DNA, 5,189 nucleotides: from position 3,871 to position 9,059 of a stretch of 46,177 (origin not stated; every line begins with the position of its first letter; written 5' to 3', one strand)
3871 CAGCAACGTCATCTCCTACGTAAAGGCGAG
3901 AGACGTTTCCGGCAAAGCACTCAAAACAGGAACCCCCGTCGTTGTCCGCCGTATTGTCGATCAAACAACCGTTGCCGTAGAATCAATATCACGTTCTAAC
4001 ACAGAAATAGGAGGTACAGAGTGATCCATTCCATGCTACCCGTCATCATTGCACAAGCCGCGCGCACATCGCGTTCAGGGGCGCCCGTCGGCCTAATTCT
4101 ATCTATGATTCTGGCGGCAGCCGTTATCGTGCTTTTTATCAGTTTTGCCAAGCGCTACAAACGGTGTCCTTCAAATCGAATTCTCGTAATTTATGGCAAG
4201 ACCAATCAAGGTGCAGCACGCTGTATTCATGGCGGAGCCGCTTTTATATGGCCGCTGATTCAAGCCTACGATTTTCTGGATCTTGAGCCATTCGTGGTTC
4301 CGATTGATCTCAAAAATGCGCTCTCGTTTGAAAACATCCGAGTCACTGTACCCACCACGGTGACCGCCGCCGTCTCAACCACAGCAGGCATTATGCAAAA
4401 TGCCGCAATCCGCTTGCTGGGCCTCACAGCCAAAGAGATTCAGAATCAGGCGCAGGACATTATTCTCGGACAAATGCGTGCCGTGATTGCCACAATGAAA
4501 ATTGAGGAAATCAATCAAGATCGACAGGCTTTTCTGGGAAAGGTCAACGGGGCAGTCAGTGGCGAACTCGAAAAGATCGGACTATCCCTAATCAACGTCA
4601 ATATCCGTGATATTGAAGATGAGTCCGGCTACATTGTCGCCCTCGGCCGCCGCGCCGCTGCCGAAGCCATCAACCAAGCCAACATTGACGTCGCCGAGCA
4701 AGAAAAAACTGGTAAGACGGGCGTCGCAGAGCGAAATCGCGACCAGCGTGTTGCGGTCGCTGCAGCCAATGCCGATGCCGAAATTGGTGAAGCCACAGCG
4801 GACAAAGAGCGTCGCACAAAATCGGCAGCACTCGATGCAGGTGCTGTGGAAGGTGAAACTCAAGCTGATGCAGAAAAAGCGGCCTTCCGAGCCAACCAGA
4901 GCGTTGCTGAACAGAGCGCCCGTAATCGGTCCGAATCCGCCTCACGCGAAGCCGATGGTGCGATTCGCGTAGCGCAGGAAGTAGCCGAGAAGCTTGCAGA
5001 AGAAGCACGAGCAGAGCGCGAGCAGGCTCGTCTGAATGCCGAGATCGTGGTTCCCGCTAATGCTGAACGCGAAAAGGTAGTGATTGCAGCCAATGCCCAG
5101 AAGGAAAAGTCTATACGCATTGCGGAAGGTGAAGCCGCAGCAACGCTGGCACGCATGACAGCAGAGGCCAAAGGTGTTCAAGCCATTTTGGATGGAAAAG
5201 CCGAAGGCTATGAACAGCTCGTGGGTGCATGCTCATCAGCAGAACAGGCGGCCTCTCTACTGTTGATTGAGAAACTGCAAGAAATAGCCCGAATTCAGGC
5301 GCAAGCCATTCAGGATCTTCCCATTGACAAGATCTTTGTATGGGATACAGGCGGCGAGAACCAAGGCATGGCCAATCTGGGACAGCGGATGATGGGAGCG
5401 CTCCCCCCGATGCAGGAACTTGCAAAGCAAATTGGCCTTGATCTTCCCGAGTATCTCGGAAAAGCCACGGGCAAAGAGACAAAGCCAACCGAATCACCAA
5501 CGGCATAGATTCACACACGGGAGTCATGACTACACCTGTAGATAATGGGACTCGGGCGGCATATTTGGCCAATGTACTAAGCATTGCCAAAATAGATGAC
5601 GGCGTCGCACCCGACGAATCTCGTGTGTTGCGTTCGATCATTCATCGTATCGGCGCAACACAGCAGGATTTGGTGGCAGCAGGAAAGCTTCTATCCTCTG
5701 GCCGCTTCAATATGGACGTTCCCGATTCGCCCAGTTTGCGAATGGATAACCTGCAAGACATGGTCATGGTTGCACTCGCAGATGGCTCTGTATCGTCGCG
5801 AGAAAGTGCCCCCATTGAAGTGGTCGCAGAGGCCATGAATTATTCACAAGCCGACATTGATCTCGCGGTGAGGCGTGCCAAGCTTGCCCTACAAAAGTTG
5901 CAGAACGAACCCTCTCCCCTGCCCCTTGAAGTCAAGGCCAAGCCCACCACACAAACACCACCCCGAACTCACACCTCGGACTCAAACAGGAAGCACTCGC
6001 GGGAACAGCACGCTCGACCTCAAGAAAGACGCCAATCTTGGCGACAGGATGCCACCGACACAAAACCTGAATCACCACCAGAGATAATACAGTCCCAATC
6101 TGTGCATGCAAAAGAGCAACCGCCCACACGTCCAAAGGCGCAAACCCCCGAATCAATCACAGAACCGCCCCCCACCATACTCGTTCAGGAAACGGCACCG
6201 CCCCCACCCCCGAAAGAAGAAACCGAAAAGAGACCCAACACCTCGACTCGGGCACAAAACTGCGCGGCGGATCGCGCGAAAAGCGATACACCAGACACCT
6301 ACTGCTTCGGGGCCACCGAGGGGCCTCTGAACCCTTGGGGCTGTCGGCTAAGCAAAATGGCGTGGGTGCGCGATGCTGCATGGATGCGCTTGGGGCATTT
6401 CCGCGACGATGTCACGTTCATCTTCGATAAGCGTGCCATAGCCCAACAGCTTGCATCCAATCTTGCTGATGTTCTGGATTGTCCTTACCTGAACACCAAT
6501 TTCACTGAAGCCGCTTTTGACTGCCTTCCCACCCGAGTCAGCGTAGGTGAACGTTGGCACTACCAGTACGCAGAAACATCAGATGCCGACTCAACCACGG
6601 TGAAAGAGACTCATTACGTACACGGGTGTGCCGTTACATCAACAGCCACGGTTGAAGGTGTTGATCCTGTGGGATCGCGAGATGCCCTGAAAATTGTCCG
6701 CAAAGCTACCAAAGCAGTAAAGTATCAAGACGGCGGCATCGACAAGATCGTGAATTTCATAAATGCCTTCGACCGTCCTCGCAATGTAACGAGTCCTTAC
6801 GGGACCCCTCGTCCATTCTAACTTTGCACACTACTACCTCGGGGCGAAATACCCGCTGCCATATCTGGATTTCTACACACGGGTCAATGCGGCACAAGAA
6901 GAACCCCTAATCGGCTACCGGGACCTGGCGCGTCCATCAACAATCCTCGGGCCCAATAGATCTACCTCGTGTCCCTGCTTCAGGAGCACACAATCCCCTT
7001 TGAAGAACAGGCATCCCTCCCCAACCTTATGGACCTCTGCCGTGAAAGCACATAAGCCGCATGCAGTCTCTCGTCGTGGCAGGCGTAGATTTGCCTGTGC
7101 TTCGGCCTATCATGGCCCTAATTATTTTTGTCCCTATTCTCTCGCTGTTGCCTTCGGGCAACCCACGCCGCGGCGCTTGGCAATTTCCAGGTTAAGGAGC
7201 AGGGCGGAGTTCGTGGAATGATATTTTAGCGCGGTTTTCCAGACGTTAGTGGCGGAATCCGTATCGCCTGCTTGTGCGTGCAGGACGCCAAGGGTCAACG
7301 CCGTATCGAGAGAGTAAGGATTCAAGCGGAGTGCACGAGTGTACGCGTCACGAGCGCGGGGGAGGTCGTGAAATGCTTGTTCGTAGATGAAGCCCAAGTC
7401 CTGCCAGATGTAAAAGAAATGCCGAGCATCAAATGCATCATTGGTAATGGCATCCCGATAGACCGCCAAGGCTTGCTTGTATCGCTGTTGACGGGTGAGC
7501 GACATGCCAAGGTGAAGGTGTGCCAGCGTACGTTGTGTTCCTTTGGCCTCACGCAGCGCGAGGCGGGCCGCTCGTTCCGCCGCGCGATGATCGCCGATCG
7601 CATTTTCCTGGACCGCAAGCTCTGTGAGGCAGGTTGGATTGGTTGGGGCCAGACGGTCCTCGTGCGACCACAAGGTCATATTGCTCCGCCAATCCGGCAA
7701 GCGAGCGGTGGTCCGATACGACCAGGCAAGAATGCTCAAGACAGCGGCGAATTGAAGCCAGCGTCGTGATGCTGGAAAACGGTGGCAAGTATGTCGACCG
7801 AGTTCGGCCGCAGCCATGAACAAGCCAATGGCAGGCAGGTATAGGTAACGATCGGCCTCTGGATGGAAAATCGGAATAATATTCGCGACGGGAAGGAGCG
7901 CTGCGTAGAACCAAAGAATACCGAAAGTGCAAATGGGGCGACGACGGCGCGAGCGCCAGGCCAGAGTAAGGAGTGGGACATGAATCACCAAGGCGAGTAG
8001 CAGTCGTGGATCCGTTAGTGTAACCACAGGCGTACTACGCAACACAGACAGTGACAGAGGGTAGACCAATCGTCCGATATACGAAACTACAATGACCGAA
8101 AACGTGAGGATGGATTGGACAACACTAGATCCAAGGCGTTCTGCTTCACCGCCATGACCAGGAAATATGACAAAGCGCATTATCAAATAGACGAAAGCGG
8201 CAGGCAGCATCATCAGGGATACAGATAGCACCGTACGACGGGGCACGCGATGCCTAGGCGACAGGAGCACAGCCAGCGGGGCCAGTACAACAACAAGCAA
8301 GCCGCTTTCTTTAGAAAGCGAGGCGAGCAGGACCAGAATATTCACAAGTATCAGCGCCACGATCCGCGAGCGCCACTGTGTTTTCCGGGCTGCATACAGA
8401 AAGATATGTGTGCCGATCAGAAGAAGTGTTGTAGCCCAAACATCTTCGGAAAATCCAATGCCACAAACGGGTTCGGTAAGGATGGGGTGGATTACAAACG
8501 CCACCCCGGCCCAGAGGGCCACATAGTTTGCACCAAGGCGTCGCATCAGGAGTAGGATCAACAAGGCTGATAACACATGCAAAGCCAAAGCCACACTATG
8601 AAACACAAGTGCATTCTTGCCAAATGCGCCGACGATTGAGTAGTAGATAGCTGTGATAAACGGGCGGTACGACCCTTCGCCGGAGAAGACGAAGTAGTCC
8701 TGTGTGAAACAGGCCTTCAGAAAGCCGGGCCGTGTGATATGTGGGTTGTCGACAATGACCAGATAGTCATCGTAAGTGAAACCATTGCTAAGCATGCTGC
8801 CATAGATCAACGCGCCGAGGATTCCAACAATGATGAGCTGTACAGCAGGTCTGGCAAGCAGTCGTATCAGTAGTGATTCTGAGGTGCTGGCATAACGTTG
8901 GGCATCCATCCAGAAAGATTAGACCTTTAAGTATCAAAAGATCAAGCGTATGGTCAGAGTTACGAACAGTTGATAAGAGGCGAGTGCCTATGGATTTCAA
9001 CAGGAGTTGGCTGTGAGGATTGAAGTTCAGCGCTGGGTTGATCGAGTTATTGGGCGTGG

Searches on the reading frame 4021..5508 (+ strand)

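Call 68: search_protein_families(library=pfam, proteins=[window:4021-5508:+], max_evalue=0.00001)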
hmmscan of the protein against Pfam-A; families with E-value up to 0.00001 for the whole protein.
window:4021-5508:+ (495 aa): 1 family
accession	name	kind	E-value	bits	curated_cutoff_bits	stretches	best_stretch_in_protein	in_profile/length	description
PF01145.31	Band_7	-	4e-27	95.8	23.6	1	50-229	4-176/176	SPFH domain / Band 7 family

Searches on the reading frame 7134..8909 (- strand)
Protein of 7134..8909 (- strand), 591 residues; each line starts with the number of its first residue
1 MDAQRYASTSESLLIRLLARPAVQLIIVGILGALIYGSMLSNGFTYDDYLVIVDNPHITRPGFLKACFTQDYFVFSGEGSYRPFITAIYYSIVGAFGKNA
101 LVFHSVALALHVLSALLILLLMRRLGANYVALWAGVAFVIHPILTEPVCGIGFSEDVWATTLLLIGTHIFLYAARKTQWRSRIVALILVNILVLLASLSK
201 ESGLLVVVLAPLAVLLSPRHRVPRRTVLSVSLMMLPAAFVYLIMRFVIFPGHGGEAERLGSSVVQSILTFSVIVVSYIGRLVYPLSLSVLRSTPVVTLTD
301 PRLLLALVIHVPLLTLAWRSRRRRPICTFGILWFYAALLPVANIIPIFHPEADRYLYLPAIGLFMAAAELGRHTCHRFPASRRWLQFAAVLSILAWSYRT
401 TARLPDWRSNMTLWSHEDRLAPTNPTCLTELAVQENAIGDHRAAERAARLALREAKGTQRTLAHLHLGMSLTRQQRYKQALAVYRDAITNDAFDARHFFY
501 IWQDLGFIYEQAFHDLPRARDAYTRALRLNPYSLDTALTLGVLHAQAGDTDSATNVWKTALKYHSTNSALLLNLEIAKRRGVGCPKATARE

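Call 68: search_protein_families(library=pfam, proteins=[window:7134-8909:-], max_evalue=0.00001)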
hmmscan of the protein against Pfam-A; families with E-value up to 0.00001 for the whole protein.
window:7134-8909:- (591 aa): 4 families
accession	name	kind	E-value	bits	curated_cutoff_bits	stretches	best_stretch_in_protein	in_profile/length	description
PF07719.23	TPR_2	-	9.7e-10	38.3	27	0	463-489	3-29/34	Tetratricopeptide repeat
PF00515.34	TPR_1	-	2.8e-07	30.5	27.8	0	463-489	3-29/34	Tetratricopeptide repeat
PF13432.12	TPR_16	-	8.6e-07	29.7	32.7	0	439-495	11-65/65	Tetratricopeptide repeat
PF13428.12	TPR_14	-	7.9e-06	26.5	23.5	0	502-541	4-42/44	Tetratricopeptide repeat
